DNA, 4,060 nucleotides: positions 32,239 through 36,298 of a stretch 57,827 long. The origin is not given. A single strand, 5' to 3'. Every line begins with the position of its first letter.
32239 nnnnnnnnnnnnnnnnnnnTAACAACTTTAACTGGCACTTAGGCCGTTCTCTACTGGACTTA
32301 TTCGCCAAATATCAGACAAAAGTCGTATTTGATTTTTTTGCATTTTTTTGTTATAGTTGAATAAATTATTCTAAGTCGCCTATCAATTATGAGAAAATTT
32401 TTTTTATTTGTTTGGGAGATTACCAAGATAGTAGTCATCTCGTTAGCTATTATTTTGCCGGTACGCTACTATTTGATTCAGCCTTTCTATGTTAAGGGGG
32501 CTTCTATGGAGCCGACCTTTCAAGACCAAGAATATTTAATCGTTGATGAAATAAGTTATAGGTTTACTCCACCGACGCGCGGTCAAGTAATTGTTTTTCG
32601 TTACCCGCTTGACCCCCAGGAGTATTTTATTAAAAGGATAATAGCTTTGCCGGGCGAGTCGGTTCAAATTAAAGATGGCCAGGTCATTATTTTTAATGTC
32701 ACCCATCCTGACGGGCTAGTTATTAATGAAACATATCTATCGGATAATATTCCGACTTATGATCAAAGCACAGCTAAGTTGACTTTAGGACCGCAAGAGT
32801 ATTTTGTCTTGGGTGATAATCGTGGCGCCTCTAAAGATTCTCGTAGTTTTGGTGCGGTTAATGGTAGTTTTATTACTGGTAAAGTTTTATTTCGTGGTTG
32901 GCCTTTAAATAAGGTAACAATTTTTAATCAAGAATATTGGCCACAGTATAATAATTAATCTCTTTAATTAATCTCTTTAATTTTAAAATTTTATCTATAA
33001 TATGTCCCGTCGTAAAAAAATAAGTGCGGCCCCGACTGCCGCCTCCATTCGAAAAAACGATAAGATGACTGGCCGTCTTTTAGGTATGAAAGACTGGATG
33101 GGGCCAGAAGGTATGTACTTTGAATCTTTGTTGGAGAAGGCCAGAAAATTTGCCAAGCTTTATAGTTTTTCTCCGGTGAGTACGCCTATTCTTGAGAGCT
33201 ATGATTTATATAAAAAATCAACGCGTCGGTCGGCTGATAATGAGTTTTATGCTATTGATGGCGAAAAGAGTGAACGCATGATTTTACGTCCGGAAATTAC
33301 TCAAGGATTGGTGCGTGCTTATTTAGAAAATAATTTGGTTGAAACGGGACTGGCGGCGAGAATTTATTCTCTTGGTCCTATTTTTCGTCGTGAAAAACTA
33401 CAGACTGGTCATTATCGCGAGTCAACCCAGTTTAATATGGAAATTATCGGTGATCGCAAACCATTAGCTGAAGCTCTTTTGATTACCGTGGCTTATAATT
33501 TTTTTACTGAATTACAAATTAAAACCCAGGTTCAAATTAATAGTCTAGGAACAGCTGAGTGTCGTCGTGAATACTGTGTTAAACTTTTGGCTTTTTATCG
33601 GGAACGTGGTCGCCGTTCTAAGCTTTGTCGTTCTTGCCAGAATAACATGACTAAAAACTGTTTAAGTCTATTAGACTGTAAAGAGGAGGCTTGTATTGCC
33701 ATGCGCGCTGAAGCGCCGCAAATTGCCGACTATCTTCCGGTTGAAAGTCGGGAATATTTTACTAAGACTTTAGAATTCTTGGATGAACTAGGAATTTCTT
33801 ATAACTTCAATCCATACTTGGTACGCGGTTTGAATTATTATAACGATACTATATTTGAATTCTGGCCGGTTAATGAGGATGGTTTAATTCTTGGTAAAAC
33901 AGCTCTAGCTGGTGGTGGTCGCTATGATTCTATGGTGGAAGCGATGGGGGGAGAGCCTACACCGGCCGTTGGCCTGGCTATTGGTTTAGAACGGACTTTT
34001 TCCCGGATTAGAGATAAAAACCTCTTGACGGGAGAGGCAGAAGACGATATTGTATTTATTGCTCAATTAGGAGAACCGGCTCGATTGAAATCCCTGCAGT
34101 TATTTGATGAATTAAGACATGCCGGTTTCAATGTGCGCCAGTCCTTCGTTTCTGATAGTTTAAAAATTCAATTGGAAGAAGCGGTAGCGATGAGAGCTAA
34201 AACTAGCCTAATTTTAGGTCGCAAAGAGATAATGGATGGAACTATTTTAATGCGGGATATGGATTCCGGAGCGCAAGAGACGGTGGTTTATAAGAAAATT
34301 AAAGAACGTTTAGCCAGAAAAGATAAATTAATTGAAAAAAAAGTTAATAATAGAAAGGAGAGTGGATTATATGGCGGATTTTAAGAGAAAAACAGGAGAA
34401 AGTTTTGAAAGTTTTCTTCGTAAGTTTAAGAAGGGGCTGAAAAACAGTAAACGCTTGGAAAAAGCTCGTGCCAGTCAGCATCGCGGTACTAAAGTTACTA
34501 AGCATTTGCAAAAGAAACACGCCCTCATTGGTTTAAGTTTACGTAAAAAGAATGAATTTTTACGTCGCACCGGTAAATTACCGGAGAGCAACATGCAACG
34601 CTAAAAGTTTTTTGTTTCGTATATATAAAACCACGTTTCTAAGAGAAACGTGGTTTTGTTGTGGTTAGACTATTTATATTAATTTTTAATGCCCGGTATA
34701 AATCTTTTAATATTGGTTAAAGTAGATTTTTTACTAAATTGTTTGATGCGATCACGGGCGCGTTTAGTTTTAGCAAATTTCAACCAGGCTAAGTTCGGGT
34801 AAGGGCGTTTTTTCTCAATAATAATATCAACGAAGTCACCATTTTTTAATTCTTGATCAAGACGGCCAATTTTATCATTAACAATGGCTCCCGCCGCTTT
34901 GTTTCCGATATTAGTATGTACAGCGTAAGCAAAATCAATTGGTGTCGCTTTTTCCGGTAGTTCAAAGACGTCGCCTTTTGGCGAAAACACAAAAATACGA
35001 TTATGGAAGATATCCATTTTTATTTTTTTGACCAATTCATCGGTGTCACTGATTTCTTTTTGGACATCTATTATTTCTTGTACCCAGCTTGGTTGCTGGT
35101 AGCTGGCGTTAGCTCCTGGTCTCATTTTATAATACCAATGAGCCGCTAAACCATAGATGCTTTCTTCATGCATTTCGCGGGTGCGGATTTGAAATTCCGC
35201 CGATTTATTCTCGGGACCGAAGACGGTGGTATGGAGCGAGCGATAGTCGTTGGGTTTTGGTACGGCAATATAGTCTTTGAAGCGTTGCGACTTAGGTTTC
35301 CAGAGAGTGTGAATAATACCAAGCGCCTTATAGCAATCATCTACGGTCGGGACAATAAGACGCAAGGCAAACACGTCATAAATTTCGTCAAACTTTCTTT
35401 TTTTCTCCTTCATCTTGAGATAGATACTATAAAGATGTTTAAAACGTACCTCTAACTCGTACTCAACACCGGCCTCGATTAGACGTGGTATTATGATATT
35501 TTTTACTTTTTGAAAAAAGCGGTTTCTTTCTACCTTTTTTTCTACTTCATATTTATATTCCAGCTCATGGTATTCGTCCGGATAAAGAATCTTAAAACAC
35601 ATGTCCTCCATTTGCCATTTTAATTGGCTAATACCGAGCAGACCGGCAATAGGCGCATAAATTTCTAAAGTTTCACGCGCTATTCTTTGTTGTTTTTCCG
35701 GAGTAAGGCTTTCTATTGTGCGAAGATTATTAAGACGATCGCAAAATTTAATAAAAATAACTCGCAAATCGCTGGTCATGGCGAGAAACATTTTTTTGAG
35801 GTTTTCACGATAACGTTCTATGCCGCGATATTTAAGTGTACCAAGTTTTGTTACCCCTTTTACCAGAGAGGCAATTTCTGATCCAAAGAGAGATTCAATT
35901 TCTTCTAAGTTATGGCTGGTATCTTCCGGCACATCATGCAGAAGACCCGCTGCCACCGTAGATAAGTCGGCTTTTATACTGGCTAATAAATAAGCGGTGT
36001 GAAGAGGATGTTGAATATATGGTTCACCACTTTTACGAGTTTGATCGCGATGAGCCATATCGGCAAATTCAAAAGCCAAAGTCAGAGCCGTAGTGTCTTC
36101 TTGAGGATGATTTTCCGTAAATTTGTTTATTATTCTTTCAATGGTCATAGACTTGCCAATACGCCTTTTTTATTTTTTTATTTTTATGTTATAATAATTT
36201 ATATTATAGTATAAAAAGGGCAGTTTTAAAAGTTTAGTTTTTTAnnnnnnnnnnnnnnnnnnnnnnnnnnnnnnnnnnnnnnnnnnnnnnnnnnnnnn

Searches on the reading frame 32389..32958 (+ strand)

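Call 12: search_protein_families(library=pfam, proteins=[window:32389-32958:+], max_evalue=0.001)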
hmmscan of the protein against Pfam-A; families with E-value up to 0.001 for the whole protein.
window:32389-32958:+ (189 aa): 2 families
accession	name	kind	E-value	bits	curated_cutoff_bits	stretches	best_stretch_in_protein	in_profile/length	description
PF10502.14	Peptidase_S26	-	4.6e-42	144.3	22.9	1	9-171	2-168/168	Signal peptidase, peptidase S26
PF00717.28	Peptidase_S24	-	1.4e-05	25.2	23.3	1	34-93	39-90/116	Peptidase S24-like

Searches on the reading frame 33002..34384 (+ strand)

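Call 12: search_protein_families(library=pfam, proteins=[window:33002-34384:+], max_evalue=0.001)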
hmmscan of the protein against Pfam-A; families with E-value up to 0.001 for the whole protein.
window:33002-34384:+ (460 aa): 4 families
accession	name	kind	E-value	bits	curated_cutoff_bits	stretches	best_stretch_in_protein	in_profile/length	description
PF13393.11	tRNA-synt_His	-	3e-28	99.4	25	1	28-331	1-307/308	Histidyl-tRNA synthetase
PF00587.30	tRNA-synt_2b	-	1.5e-06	28.8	29.3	1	83-217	1-110/179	tRNA synthetase class II core domain (G, H, P, S and T)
PF03129.25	HGTP_anticodon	-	2.6e-06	27.9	21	1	352-438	3-92/94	Anticodon binding domain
PF00152.25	tRNA-synt_2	-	0.00028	20.5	25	0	44-148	29-121/308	tRNA synthetases class II (D, K and N)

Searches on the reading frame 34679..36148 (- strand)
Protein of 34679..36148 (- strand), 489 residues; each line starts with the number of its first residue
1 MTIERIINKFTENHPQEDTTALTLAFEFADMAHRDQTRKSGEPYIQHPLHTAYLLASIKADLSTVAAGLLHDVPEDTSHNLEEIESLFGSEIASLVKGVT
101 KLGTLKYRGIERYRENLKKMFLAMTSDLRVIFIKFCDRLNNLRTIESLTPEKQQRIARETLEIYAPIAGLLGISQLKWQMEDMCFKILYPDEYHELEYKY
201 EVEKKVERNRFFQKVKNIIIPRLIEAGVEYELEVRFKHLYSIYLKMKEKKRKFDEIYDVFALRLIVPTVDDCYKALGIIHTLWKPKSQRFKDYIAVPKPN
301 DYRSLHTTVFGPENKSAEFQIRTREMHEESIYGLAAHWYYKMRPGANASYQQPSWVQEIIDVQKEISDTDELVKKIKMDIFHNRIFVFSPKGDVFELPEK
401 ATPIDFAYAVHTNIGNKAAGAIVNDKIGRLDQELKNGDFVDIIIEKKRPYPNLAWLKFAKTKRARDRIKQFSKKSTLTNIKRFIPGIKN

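Call 12: search_protein_families(library=pfam, proteins=[window:34679-36148:-], max_evalue=0.001)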
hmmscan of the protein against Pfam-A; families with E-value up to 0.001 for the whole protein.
window:34679-36148:- (489 aa): 4 families
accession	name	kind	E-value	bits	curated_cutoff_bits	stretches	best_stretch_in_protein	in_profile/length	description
PF13328.12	HD_4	-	1.5e-44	151.9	27.2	1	25-173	1-155/156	HD domain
PF04607.23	RelA_SpoT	-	8.6e-41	139.2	27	1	235-342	2-110/113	Region found in RelA / SpoT proteins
PF02824.27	TGS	-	5e-19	68.5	22.2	1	385-443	1-59/60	TGS domain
PF01966.28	HD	-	1.6e-09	38.5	22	1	44-141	1-115/116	HD domain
